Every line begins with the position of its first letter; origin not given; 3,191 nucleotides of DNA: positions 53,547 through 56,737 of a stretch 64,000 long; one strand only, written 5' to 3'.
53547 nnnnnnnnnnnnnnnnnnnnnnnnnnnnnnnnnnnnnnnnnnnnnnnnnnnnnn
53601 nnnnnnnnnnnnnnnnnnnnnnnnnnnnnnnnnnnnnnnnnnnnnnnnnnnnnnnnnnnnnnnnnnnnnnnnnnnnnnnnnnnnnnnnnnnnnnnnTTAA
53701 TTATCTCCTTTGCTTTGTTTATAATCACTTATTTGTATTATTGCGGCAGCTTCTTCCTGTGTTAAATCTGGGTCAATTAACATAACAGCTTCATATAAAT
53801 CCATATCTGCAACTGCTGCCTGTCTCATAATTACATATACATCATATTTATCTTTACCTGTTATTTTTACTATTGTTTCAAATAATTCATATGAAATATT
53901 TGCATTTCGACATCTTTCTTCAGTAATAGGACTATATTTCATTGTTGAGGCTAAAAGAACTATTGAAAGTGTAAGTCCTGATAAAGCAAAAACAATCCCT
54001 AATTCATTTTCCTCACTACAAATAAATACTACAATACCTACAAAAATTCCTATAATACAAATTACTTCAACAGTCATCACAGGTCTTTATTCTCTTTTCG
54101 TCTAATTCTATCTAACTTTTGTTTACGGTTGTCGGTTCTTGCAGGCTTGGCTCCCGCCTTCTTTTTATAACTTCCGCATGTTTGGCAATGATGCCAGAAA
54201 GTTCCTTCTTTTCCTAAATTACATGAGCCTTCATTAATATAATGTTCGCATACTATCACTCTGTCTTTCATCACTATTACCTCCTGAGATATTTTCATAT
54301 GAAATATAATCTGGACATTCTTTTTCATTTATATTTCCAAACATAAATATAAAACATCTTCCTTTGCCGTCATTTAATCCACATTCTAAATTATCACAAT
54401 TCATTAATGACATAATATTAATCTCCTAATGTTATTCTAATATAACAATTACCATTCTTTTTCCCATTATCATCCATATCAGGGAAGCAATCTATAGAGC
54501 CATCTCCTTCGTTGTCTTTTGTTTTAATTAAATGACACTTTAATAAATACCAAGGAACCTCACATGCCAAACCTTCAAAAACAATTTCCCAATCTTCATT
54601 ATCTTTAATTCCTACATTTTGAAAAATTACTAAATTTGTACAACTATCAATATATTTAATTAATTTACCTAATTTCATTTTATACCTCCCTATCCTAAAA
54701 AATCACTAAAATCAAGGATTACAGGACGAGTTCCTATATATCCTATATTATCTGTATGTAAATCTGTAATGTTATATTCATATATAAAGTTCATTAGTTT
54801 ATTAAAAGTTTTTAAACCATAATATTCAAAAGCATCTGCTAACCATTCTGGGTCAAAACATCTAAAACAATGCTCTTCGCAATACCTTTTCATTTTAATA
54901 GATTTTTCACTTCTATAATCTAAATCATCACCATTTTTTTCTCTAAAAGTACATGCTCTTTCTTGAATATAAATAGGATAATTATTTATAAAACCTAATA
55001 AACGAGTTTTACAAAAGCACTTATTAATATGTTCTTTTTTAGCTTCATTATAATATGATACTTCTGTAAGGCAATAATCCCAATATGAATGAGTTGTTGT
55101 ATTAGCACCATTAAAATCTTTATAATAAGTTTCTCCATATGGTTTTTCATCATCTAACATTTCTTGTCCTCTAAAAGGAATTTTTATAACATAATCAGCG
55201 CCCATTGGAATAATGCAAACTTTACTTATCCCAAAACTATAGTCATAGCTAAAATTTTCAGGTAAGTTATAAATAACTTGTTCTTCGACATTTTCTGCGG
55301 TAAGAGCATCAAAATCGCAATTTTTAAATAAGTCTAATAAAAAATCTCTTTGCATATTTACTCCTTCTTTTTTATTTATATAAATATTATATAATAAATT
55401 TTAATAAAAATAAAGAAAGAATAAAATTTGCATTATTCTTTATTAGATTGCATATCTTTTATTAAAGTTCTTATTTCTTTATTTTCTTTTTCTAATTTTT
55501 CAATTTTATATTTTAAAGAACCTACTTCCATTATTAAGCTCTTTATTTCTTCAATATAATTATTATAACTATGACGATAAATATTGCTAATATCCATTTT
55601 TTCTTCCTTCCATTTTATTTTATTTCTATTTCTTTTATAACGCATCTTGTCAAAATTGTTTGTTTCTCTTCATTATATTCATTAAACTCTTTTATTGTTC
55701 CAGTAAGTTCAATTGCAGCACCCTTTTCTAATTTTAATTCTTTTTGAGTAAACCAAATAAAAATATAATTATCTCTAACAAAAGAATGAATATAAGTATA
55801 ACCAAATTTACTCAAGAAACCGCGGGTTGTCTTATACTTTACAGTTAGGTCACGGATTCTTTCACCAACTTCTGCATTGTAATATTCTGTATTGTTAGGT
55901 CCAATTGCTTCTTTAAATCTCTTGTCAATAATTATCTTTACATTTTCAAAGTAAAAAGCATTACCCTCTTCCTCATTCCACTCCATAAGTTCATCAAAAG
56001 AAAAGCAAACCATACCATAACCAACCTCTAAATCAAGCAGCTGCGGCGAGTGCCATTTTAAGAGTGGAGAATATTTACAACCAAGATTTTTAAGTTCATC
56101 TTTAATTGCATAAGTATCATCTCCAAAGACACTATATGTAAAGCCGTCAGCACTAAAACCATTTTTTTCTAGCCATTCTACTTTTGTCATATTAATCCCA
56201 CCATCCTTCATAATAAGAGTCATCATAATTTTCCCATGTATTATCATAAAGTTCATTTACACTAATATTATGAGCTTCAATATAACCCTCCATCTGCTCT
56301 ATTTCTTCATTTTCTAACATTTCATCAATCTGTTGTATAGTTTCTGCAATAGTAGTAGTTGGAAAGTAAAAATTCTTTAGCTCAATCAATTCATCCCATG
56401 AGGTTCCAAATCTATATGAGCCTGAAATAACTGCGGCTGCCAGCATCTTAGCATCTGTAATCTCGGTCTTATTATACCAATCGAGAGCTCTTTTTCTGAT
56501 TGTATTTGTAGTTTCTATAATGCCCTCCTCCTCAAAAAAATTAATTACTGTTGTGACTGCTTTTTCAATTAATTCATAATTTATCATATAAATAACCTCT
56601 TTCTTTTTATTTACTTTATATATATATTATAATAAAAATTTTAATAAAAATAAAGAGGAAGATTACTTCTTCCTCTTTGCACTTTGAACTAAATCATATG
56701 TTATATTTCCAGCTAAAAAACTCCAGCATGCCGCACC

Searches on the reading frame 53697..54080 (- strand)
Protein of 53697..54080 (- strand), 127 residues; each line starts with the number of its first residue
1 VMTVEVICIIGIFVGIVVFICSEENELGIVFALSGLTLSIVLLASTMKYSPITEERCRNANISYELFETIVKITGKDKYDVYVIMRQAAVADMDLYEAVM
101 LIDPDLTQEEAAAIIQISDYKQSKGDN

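Call 50: search_protein_families(library=pfam, proteins=[window:53697-54080:-], max_evalue=0.01)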
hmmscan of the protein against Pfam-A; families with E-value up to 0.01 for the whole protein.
window:53697-54080:- (127 aa): 1 family
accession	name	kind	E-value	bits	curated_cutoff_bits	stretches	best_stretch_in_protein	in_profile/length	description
PF10912.14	Glam1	-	0.0083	16.6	22.3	0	4-62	6-64/146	Glia associated membrane protein glam-1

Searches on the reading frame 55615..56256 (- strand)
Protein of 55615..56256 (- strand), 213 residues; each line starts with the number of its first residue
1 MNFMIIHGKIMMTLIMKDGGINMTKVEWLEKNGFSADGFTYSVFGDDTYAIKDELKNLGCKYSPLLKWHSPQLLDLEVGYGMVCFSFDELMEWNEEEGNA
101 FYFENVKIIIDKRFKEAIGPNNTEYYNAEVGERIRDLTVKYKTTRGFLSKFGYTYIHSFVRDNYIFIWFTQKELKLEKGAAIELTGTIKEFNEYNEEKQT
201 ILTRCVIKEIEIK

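Call 20: search_protein_families(library=phrogs, proteins=[window:55615-56256:-], max_evalue=0.001)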
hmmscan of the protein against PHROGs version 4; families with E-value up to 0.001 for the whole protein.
window:55615-56256:- (213 aa): 5 families
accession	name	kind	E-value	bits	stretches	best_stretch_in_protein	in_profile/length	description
phrog_30451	-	unknown function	9.1e-23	82.1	1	21-211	89-283/287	-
phrog_2319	-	unknown function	7.5e-20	72.5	1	120-209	308-398/399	-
phrog_4095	-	unknown function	1.6e-06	28.9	1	169-211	186-229/234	-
phrog_3628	-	unknown function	0.0001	22.6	1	138-205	183-253/257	-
phrog_27218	-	unknown function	0.00038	21.3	1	130-209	113-191/192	-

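Call 60: search_protein_families(library=ncbifam, proteins=[window:55615-56256:-], max_evalue=0.001)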
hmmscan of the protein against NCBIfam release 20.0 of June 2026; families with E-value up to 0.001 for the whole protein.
window:55615-56256:- (213 aa): 0 families

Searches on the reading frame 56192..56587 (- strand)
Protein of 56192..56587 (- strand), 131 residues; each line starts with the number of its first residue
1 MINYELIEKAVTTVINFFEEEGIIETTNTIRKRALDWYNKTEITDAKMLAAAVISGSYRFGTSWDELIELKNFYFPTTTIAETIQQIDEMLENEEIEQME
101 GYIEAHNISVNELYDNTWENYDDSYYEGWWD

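Call 50: search_protein_families(library=pfam, proteins=[window:56192-56587:-], max_evalue=0.01)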
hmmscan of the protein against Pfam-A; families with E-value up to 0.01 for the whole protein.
window:56192-56587:- (131 aa): 1 family
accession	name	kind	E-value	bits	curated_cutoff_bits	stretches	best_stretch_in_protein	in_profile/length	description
PF03201.21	HMD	-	0.0092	16.7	23.1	0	48-105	13-69/97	H2-forming N5,N10-methylene-tetrahydromethanopterin dehydrogenase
